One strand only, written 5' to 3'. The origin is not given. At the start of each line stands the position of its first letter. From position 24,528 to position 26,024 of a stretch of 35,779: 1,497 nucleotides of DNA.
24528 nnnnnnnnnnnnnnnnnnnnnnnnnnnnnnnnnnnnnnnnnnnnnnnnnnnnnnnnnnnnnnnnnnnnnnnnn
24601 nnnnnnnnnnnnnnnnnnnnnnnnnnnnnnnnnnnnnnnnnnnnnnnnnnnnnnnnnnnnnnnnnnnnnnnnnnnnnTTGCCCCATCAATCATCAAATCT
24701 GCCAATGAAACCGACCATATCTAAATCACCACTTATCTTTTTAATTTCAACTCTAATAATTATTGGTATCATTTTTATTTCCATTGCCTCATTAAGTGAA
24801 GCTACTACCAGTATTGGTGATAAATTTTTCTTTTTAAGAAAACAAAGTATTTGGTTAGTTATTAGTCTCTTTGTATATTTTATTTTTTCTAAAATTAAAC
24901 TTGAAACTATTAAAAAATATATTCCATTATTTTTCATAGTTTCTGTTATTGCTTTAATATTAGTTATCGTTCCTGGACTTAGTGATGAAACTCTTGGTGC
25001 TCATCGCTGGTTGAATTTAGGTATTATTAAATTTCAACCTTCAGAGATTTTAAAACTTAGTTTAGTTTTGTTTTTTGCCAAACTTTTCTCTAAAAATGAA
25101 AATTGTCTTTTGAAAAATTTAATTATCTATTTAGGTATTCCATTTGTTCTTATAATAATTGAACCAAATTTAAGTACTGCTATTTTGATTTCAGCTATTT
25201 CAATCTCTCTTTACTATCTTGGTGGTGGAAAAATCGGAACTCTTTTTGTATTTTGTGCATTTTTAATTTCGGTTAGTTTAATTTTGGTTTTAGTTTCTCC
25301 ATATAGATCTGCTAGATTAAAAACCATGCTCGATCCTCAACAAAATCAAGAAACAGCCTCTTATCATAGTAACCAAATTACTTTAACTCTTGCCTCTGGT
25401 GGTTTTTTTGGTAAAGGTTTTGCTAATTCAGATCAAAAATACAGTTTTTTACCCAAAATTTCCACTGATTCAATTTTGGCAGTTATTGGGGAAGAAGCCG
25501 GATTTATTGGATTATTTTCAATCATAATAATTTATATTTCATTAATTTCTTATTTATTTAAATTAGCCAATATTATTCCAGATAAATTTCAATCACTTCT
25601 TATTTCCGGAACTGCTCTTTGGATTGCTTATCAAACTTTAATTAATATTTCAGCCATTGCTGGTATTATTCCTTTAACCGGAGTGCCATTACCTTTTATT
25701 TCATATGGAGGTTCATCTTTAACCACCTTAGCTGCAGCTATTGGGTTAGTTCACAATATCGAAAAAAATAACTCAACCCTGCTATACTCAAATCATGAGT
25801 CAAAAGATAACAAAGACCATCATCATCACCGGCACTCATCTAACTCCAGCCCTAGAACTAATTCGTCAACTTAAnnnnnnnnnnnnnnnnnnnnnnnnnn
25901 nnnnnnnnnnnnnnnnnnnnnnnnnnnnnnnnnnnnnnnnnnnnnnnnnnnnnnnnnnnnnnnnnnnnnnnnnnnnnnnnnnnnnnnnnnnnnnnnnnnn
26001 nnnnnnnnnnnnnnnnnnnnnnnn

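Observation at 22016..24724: Four-gene non-canonical module sits between mraY and ftsW, where murD normally lies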

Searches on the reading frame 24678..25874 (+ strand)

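Call 3: search_protein_families(library=pfam, proteins=[window:24678-25874:+], max_evalue=0.01)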
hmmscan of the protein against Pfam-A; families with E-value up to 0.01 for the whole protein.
window:24678-25874:+ (398 aa): 1 family
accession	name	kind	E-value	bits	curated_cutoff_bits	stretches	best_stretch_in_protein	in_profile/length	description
PF01098.24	FTSW_RODA_SPOVE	-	7.2e-88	295.4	26.4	1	20-365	4-354/356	Cell cycle protein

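Call 4: search_protein_families(library=ncbifam, proteins=[window:24678-25874:+], max_evalue=0.01)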
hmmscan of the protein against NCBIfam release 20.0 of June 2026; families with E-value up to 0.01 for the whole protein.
window:24678-25874:+ (398 aa): 6 families
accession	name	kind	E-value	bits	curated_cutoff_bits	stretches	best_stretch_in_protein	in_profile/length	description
TIGR02614.1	ftsW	equivalog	1.6e-91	307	337.5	1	19-364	4-356/357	putative lipid II flippase FtsW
TIGR02210.1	rodA_shape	equivalog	5.3e-82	275.8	336.7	1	25-364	5-355/357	rod shape-determining protein RodA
TIGR02615.1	spoVE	exception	1.1e-71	242.1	448.8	1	19-362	4-353/354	stage V sporulation protein E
NF008042.0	PRK10774.1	equivalog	6.6e-55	186.7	493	1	19-362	39-389/405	cell division protein FtsW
NF008060.0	PRK10794.1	equivalog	1.5e-49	168.9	590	1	26-364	22-362/370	peptidoglycan glycosyltransferase MrdB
NF037961.1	RodA_shape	subfamily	1.2e-40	140.2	150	2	193-353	230-399/415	rod shape-determining protein RodA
